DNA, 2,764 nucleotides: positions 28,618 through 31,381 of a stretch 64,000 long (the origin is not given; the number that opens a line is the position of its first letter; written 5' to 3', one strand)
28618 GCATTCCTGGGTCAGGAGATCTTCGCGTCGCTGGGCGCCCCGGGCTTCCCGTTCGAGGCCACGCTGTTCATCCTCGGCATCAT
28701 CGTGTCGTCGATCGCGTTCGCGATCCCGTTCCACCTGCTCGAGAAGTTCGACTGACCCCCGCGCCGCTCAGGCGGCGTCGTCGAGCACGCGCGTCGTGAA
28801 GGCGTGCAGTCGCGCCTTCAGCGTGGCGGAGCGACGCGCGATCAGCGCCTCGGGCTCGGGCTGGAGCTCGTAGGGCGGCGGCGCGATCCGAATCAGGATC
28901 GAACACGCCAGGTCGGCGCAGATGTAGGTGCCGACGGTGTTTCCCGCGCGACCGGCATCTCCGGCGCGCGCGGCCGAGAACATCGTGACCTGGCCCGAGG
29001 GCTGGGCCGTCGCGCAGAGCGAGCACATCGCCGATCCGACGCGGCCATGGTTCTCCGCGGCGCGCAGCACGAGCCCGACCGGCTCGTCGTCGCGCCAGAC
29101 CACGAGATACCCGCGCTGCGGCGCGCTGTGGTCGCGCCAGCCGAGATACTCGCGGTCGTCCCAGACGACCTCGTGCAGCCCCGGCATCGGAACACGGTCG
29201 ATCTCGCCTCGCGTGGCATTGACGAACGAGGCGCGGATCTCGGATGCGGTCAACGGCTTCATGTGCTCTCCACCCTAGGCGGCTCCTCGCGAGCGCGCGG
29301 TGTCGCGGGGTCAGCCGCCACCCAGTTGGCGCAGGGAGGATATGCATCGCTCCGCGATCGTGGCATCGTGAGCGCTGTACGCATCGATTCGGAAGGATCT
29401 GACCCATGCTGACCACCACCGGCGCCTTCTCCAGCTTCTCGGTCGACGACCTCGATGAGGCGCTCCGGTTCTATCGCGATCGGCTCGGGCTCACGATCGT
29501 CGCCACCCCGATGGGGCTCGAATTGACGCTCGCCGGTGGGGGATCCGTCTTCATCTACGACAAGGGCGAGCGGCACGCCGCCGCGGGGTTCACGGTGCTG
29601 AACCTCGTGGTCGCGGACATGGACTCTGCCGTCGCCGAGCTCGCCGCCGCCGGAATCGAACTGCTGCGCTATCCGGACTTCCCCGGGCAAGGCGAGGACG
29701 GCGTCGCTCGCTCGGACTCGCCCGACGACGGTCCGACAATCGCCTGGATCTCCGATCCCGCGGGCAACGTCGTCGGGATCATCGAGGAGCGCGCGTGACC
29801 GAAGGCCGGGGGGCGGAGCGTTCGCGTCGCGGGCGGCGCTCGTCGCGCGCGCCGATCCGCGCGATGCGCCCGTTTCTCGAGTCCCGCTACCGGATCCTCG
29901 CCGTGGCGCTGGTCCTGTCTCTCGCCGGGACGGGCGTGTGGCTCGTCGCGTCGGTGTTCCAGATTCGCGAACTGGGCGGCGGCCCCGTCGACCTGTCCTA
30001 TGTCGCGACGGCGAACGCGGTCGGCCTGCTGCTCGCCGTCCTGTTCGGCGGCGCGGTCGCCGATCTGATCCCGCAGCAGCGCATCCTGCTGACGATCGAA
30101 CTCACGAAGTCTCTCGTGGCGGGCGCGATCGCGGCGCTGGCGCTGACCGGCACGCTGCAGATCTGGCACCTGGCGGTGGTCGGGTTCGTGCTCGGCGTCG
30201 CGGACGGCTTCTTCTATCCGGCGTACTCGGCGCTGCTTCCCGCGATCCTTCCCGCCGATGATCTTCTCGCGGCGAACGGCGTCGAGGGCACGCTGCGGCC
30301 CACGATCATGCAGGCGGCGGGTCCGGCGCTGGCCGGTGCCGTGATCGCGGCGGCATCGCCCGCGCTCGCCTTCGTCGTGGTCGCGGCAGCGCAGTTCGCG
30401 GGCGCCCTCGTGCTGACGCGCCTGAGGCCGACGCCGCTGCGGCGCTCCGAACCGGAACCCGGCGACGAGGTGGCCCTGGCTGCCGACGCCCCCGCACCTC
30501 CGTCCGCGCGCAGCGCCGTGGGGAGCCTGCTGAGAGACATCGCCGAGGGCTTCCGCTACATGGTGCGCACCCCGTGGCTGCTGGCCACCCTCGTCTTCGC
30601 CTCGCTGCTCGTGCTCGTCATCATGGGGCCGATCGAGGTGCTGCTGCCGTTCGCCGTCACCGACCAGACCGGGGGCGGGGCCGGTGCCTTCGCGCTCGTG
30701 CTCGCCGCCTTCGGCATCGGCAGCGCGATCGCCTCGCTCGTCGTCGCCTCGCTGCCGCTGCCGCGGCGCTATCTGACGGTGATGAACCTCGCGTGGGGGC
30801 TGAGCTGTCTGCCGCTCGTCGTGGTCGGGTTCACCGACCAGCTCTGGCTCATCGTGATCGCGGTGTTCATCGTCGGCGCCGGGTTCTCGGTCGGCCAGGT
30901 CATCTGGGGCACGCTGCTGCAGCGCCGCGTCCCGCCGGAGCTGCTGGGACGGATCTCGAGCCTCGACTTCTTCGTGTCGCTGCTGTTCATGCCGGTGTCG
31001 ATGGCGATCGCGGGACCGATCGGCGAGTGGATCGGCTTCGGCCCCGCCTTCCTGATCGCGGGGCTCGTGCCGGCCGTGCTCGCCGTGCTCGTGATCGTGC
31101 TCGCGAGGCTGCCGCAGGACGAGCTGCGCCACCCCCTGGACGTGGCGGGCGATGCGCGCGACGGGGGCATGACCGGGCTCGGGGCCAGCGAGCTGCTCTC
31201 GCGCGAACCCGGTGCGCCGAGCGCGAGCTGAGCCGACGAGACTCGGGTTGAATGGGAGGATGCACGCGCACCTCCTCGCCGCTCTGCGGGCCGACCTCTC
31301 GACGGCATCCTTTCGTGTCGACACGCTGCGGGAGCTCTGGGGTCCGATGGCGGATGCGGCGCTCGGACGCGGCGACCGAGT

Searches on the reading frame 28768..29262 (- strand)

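Call 10: search_protein_families(library=pfam, proteins=[window:28768-29262:-], max_evalue=0.001)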
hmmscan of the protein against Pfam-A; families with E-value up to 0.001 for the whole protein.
window:28768-29262:- (164 aa): 1 family
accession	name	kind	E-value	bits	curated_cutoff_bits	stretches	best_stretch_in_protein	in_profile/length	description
PF16571.11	FBP_C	-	4.8e-54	182.5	27.2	1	8-159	1-155/155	FBP C-terminal treble-clef zinc-finger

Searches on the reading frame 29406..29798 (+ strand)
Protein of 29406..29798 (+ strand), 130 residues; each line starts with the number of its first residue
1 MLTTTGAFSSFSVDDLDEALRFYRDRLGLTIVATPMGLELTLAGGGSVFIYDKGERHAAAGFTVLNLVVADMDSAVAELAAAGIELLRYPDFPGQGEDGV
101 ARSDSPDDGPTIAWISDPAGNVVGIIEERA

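Call 10: search_protein_families(library=pfam, proteins=[window:29406-29798:+], max_evalue=0.001)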
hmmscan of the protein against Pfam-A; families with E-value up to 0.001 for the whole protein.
window:29406-29798:+ (130 aa): 3 families
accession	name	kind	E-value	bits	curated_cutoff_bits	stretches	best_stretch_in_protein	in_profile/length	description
PF00903.31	Glyoxalase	-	7.2e-08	33.3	20.6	1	12-123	8-119/121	Glyoxalase/Bleomycin resistance protein/Dioxygenase superfamily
PF22677.2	Ble-like_N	-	7.6e-07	29.2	24.5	1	13-39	9-34/41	Bleomycin resistance protein-like N-terminal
PF18029.7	Glyoxalase_6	-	0.00025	22.1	23.6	1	12-122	5-102/106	Glyoxalase-like domain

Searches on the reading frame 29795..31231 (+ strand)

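Call 10: search_protein_families(library=pfam, proteins=[window:29795-31231:+], max_evalue=0.001)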
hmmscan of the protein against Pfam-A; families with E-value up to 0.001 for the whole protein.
window:29795-31231:+ (478 aa): 2 families
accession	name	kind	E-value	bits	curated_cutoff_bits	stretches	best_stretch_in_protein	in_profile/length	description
PF07690.21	MFS_1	-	5.5e-33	114.8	33.4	2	38-394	2-338/347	Major Facilitator Superfamily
PF05977.19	MFS_3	-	3.8e-25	88.8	27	1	23-443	3-399/524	Transmembrane secretion effector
